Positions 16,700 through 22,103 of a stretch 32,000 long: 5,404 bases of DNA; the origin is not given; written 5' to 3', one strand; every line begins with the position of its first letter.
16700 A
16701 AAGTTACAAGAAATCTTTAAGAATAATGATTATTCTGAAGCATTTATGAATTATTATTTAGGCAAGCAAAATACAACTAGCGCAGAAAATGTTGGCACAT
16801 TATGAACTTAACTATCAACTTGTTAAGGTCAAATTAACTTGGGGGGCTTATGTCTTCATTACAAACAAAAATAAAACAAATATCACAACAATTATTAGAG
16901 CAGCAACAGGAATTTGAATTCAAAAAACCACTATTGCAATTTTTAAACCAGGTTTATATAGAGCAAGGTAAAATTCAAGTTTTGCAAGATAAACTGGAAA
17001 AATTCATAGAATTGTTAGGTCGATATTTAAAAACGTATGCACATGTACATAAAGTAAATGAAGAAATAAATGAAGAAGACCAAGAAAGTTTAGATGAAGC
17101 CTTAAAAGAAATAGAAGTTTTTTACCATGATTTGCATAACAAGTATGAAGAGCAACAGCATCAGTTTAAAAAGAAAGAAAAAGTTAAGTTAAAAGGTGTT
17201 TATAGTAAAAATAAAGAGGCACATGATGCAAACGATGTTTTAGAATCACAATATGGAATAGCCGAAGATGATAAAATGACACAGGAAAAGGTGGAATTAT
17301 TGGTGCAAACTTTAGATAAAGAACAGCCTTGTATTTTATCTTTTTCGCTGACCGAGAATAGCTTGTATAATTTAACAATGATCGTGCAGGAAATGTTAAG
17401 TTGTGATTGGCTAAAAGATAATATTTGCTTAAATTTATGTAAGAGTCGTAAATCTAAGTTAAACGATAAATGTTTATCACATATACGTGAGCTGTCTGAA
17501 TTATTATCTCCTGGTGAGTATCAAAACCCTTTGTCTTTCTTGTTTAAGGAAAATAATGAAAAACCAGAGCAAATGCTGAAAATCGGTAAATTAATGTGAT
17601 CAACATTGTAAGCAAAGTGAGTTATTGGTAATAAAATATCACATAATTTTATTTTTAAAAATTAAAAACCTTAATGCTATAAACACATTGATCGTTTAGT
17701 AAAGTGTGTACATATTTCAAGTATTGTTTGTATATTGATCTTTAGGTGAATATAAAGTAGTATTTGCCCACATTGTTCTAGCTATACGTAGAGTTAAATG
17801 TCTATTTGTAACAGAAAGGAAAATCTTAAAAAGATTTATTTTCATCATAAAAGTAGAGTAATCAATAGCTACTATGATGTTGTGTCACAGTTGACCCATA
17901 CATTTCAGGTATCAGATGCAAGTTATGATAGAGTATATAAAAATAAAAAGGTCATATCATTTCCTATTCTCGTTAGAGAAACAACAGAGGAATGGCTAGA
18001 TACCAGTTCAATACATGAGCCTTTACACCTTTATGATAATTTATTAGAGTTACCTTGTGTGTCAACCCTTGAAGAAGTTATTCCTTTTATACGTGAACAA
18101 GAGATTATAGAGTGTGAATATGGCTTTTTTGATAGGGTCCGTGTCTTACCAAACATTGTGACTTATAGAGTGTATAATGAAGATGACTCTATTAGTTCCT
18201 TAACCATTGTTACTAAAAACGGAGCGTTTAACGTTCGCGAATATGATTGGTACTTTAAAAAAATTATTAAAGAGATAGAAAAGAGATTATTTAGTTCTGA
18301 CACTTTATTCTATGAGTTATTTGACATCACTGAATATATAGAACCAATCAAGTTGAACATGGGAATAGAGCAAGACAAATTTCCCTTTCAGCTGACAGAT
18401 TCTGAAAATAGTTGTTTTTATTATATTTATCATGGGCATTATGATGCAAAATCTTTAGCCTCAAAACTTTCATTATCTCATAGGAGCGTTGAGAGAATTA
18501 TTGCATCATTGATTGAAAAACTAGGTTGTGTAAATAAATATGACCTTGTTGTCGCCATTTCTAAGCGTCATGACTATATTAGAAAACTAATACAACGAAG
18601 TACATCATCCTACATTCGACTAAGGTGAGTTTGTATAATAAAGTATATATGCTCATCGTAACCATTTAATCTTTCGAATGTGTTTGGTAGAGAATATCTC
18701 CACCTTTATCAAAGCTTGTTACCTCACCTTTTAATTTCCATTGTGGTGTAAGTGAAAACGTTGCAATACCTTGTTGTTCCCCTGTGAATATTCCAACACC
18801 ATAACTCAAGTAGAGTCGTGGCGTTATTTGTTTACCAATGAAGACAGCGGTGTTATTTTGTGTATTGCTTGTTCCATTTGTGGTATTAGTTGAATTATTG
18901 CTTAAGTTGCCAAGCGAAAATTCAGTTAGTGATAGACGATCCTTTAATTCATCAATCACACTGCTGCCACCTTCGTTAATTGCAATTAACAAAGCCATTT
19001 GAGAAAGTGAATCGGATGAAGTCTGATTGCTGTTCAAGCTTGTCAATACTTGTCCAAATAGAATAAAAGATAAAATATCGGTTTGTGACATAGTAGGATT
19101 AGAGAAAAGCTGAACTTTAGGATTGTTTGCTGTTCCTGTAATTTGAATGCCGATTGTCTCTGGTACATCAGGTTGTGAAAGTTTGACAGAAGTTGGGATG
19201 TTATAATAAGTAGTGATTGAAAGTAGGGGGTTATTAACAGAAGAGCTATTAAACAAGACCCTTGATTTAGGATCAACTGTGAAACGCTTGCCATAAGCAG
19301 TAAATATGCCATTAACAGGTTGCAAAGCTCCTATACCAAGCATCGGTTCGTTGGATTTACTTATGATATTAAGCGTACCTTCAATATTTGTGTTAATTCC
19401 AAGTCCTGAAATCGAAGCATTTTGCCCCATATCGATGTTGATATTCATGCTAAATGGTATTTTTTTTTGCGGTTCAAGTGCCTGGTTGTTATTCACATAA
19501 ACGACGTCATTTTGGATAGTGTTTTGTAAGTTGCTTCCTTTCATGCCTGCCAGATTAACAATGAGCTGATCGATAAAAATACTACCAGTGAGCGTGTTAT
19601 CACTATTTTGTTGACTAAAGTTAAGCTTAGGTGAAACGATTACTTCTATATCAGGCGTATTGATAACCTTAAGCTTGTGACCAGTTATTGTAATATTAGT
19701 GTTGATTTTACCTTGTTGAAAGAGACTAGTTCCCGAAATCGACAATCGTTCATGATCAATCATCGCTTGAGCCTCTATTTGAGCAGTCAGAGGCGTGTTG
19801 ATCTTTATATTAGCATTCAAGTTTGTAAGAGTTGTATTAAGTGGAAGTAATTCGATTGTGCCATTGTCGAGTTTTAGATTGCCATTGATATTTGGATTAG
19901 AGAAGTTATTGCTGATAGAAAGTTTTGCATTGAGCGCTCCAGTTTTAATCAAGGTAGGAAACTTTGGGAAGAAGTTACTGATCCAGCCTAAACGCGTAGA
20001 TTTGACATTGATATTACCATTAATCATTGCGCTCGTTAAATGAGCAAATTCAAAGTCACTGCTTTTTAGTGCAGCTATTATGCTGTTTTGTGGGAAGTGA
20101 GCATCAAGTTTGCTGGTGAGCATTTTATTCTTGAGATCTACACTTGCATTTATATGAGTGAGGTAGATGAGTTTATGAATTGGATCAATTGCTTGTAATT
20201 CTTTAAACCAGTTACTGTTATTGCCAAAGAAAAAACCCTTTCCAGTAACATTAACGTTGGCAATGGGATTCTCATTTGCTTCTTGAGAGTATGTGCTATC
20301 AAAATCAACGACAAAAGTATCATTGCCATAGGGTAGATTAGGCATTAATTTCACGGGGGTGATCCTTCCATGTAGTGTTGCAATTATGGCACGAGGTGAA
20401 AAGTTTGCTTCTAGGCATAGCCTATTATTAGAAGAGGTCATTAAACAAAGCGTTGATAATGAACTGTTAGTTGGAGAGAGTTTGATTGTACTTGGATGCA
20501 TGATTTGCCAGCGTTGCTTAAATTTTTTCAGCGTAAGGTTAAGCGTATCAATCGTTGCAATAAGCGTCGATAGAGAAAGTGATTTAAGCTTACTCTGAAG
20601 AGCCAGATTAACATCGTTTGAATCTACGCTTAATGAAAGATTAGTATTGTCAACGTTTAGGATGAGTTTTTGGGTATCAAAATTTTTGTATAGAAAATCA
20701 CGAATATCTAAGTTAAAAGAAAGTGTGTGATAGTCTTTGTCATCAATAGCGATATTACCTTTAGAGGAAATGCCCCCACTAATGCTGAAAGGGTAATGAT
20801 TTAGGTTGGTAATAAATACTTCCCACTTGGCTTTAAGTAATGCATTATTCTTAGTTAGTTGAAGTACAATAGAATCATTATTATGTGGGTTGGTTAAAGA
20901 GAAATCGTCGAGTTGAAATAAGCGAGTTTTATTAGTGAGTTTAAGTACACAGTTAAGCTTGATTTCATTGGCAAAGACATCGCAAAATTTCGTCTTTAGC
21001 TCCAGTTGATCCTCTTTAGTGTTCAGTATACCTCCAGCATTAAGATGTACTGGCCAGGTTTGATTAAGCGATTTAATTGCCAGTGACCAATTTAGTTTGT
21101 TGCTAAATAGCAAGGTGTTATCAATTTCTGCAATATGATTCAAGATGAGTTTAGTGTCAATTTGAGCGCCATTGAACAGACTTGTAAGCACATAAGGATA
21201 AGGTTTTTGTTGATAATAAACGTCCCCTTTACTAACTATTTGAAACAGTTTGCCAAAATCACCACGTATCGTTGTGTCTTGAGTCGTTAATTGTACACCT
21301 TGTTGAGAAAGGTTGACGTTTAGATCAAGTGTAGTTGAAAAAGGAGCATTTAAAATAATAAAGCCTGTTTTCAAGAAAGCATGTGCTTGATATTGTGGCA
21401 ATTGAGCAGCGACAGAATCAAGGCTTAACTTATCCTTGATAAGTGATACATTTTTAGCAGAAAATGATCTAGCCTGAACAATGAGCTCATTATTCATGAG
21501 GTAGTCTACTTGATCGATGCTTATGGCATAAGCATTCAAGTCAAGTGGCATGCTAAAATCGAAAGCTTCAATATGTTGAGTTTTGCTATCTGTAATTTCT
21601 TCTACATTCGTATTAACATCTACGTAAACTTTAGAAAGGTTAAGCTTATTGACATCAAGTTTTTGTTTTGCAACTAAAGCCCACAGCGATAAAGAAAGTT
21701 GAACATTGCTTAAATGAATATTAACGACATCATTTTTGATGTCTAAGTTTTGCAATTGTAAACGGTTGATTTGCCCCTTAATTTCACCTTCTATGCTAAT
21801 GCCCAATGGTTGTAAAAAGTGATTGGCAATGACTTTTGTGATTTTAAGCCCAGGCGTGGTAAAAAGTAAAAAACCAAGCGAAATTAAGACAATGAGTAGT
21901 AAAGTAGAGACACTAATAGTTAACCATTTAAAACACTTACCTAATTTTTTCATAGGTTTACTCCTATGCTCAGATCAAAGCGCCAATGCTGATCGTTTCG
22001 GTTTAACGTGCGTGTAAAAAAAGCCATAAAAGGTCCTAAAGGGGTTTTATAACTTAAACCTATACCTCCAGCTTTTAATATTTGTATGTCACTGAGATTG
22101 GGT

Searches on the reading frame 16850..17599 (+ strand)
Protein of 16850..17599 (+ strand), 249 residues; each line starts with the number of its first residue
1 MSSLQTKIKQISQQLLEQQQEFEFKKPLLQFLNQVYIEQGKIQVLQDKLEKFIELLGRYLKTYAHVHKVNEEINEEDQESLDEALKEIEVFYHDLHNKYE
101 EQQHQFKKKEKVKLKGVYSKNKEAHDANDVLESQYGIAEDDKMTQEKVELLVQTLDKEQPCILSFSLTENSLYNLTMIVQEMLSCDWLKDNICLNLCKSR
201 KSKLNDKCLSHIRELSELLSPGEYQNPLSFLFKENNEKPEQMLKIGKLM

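Call 5: search_protein_families(library=ncbifam, proteins=[window:16850-17599:+], max_evalue=0.01)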
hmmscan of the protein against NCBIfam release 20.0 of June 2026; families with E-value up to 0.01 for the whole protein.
window:16850-17599:+ (249 aa): 0 families

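Call 55: search_protein_families(library=pfam, proteins=[window:16850-17599:+], max_evalue=0.05)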
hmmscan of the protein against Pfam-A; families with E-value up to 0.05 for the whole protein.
window:16850-17599:+ (249 aa): 0 families

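Call 65: search_solved_structures(query=window:16850-17599:+, max_evalue=1)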
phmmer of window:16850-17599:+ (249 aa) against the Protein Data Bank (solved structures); distinct sequences matched with E-value up to 1: 1.
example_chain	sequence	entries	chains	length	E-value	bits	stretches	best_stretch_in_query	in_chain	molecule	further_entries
3tbk_A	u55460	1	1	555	0.51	13.2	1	45-144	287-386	RIG-I Helicase Domain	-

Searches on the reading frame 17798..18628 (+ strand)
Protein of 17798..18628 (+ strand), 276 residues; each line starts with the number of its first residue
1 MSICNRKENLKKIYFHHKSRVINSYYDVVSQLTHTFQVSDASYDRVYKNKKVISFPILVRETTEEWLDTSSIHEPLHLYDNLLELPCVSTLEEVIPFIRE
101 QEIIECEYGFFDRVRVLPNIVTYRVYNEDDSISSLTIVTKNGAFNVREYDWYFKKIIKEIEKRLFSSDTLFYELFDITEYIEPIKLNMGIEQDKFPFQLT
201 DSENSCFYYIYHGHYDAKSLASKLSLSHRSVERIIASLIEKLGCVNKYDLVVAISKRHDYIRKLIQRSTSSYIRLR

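Call 5: search_protein_families(library=ncbifam, proteins=[window:17798-18628:+], max_evalue=0.01)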
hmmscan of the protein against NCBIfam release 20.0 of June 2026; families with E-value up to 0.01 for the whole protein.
window:17798-18628:+ (276 aa): 2 families
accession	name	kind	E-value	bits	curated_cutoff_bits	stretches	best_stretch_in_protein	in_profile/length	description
NF040939.2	trans_reg_lrs14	equivalog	0.0015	18.5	90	1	194-247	14-68/103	Lrs14 family HTH-type transcriptional regulator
NF007419.0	PRK09958.1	equivalog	0.0094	15.5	251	0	198-251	143-195/204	acid-sensing system DNA-binding response regulator EvgA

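Call 55: search_protein_families(library=pfam, proteins=[window:17798-18628:+], max_evalue=0.05)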
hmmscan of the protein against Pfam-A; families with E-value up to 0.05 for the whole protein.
window:17798-18628:+ (276 aa): 1 family
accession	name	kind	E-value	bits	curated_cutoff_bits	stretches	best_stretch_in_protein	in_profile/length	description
PF00196.25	GerE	-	0.00028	20.9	23.5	1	199-252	3-55/57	Bacterial regulatory proteins, luxR family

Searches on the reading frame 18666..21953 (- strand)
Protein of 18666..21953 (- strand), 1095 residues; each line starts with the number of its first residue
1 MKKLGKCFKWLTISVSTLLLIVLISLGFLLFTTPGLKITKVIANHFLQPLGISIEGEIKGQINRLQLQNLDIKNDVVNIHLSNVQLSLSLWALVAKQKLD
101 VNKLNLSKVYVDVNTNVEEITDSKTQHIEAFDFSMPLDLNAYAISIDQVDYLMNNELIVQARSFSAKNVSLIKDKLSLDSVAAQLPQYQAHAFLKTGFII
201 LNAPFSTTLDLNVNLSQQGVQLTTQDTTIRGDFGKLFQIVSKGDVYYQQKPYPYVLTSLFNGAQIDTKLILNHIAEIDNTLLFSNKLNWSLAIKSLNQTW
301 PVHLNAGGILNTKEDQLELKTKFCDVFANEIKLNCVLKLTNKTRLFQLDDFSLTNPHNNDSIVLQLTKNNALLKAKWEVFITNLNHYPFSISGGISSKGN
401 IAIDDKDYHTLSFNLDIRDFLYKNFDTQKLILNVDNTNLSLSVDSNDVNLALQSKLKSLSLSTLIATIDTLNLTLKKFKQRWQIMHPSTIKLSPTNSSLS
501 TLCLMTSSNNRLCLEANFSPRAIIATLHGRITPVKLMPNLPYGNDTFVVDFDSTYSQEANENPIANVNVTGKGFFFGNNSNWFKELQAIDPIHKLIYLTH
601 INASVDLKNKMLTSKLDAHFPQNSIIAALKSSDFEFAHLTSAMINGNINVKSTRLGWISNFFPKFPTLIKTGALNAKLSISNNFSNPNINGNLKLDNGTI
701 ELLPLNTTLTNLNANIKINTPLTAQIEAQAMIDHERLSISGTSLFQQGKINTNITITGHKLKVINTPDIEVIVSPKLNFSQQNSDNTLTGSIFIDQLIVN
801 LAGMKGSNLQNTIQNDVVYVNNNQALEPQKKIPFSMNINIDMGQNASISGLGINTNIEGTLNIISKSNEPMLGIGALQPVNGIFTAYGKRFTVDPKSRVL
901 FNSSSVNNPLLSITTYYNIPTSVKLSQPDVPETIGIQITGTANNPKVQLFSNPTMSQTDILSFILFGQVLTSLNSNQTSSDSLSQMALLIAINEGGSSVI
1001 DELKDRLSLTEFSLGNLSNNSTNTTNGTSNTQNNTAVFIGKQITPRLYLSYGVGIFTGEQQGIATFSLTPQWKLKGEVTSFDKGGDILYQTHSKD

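Call 5: search_protein_families(library=ncbifam, proteins=[window:18666-21953:-], max_evalue=0.01)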
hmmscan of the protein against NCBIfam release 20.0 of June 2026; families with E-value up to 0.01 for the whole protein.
window:18666-21953:- (1095 aa): 1 family
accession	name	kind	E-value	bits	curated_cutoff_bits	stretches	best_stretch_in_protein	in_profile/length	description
NF047952.2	ATportTamB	equivalog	9.7e-62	209.2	825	2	395-1058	571-1206/1240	autotransporter assembly complex protein TamB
